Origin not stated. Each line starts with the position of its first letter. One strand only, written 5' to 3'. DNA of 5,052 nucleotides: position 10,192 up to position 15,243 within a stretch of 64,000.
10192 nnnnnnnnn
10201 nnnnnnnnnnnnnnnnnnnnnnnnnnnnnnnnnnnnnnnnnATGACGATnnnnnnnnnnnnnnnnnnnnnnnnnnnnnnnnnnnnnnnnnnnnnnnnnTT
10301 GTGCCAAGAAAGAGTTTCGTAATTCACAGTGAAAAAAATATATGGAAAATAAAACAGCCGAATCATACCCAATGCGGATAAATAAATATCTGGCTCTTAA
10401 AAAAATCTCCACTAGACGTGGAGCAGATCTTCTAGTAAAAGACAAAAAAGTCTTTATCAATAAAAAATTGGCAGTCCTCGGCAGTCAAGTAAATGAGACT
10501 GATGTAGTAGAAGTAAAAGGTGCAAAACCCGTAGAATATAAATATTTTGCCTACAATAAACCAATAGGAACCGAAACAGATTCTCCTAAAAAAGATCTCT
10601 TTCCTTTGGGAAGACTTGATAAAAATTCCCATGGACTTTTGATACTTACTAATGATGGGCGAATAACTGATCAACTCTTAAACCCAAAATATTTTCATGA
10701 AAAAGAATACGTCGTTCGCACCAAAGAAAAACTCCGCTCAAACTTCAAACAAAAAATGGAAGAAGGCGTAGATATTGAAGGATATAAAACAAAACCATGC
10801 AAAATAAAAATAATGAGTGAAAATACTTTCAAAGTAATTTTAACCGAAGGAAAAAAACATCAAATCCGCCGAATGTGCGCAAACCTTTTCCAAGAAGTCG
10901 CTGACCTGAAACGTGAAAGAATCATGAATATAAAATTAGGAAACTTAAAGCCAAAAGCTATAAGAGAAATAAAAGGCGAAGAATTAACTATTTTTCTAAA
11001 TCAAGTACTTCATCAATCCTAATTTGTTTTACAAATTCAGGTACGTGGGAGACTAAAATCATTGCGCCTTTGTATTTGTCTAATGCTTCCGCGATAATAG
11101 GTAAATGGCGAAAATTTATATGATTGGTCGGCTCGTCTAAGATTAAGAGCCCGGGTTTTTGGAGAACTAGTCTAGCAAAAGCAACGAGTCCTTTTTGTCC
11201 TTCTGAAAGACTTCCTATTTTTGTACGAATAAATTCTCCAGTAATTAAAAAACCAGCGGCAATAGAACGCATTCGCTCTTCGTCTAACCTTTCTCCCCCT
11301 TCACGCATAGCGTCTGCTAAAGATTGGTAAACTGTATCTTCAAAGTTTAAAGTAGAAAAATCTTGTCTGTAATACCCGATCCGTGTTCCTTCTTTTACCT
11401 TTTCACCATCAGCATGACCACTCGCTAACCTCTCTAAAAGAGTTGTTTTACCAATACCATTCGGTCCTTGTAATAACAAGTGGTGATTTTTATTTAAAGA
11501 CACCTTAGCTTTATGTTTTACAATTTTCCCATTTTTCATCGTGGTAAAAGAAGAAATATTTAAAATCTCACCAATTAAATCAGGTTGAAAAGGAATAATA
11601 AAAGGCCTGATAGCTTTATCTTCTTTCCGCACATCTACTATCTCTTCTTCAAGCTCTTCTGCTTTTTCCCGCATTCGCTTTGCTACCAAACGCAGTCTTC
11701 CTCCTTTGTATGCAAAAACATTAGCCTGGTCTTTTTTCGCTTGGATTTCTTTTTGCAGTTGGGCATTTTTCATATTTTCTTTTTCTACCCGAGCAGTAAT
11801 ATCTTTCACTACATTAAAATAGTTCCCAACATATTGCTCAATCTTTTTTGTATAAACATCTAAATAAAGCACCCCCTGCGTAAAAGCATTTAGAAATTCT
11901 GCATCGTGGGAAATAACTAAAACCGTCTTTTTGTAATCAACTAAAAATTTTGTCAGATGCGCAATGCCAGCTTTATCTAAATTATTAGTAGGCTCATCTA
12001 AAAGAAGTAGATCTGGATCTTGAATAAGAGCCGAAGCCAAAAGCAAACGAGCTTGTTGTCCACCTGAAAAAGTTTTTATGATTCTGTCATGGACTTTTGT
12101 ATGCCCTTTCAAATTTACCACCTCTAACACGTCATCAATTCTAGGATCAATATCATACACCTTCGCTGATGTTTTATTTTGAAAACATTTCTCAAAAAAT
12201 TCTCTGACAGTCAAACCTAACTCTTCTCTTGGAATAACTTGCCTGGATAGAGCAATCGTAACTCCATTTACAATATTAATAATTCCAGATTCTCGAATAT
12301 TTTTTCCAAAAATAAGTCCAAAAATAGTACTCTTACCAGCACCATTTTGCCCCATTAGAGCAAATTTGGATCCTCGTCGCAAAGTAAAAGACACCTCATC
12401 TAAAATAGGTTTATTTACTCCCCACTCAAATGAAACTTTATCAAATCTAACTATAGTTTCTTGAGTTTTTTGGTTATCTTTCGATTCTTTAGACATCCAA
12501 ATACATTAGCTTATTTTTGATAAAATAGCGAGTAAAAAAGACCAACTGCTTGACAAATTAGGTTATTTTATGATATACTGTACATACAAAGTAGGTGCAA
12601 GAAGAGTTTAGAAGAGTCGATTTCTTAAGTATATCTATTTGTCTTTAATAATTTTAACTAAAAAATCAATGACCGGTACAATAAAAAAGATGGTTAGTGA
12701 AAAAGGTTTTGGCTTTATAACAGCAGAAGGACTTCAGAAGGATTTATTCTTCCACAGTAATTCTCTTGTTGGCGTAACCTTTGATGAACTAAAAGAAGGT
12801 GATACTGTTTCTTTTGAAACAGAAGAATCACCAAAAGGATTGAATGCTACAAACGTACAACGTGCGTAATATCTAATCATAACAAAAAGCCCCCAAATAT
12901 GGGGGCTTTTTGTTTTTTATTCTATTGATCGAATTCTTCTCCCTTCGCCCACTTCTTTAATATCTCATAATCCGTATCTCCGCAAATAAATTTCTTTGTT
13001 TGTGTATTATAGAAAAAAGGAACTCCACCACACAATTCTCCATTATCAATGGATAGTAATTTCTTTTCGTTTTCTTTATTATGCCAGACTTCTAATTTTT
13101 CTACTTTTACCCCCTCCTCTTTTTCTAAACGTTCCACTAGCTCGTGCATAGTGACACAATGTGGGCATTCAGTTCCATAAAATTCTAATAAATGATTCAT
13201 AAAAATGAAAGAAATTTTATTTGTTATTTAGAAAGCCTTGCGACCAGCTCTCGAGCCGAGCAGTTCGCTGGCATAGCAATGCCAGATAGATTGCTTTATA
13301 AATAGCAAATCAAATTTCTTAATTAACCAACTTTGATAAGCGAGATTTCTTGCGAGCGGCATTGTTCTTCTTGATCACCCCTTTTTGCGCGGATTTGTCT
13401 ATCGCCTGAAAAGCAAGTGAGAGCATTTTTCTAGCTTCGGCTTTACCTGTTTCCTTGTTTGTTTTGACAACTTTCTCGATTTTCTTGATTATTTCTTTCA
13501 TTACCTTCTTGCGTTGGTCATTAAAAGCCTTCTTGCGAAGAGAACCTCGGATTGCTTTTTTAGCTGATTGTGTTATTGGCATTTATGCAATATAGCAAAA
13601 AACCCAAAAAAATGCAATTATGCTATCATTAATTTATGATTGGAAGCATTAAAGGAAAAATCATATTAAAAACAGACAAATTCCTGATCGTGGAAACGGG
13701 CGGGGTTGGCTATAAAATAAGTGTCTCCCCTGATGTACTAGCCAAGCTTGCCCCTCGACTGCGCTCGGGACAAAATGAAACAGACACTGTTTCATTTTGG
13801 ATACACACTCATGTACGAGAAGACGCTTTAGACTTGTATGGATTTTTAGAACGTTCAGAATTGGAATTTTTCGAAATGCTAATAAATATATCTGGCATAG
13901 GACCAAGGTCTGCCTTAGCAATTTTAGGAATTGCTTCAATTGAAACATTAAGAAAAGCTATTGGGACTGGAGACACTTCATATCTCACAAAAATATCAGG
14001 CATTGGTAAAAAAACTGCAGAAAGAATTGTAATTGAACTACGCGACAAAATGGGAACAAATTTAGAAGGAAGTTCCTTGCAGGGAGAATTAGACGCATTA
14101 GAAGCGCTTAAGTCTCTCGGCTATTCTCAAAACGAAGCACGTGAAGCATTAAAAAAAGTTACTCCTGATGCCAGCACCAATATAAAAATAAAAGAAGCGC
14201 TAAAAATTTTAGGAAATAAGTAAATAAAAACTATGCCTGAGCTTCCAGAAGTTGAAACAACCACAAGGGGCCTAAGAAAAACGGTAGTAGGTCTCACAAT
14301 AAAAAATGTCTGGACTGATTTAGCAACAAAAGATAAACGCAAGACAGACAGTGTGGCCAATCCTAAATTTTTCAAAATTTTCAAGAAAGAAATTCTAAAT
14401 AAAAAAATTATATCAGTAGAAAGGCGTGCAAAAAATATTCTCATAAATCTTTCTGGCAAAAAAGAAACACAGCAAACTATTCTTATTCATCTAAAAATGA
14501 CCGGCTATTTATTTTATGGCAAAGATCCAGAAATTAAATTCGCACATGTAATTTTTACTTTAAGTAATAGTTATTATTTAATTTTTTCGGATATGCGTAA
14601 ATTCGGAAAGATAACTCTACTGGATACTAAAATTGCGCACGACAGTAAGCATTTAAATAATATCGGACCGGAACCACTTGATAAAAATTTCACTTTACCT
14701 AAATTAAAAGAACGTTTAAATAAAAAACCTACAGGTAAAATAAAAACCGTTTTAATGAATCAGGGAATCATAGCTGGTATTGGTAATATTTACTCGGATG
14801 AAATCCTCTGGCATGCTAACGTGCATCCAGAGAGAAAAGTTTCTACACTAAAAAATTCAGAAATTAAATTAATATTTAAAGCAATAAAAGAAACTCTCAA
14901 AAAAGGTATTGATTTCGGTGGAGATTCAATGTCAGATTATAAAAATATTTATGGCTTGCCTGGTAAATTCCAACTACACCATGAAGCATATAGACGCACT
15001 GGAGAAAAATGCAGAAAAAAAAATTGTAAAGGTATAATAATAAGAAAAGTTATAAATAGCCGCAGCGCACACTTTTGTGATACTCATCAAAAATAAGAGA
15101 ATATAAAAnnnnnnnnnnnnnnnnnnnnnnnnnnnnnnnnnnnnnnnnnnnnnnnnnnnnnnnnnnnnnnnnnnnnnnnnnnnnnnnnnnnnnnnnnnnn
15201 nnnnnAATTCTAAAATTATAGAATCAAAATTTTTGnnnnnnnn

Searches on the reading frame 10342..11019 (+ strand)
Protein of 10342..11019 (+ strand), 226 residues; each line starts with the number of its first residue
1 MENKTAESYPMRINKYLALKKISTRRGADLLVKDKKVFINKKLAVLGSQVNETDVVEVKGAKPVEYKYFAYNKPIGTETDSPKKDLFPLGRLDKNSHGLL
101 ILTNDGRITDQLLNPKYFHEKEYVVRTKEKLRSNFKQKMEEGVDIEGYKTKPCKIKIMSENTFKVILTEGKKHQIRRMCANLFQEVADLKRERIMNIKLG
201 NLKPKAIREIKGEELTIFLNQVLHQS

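Call 28: search_protein_families(library=pfam, proteins=[window:10342-11019:+], max_evalue=0.001)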
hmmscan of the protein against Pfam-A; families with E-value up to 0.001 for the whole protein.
window:10342-11019:+ (226 aa): 2 families
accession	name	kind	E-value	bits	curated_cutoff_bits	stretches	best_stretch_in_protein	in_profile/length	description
PF00849.27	PseudoU_synth_2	-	1.7e-18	67.8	26.8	1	83-180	36-151/152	RNA pseudouridylate synthase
PF01479.30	S4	-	1.9e-05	24.8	22.8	1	11-56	1-48/48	S4 domain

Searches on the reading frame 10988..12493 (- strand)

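Call 61: search_protein_families(library=pfam, proteins=[window:10988-12493:-], max_evalue=0.00001)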
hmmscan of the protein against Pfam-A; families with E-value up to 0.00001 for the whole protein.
window:10988-12493:- (501 aa): 5 families
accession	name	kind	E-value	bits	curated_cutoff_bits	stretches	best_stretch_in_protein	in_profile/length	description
PF00005.33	ABC_tran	-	2.1e-45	155.1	25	2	31-170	1-137/137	ABC transporter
PF13304.12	AAA_21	-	8.4e-17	62.6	27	0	426-487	235-302/304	AAA domain, putative AbiEii toxin, Type IV TA system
PF02463.25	SMC_N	-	1.3e-08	35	40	0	45-204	28-205/220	RecF/RecN/SMC N terminal domain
PF13555.12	AAA_29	-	1.4e-07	31.6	27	0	32-58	13-39/61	P-loop containing region of AAA domain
PF20720.3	nSTAND3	-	2.8e-07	30.8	27.2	0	327-362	8-43/155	Novel STAND NTPase 3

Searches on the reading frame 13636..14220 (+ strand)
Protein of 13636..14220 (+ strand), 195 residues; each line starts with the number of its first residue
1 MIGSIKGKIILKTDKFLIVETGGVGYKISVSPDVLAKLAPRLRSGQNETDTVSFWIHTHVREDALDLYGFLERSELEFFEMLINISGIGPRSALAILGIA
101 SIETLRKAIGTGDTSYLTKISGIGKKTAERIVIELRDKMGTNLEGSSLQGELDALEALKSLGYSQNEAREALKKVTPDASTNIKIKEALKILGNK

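Call 61: search_protein_families(library=pfam, proteins=[window:13636-14220:+], max_evalue=0.00001)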
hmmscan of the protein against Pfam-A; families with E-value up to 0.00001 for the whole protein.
window:13636-14220:+ (195 aa): 4 families
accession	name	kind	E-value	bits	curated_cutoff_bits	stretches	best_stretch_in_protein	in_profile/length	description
PF01330.27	RuvA_N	-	4.3e-18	65.6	23.6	1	1-69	1-61/61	RuvA N terminal domain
PF14520.12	HHH_5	-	1.5e-17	64.2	27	1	79-137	1-57/57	Helix-hairpin-helix domain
PF07499.19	RuvA_C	-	2.2e-12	47.7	24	1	153-192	5-46/47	RuvA, C-terminal domain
PF00633.29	HHH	-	3.9e-06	26.9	24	0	117-132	13-28/30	Helix-hairpin-helix motif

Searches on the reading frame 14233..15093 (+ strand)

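Call 61: search_protein_families(library=pfam, proteins=[window:14233-15093:+], max_evalue=0.00001)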
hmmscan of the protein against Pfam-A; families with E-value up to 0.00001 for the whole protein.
window:14233-15093:+ (287 aa): 2 families
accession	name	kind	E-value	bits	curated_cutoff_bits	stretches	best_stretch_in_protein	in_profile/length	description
PF06831.19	H2TH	-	4.1e-28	97.7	34.7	1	144-235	1-91/93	Formamidopyrimidine-DNA glycosylase H2TH domain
PF01149.29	Fapy_DNA_glyco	-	1e-26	94.3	25.5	1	1-127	1-117/117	Formamidopyrimidine-DNA glycosylase N-terminal domain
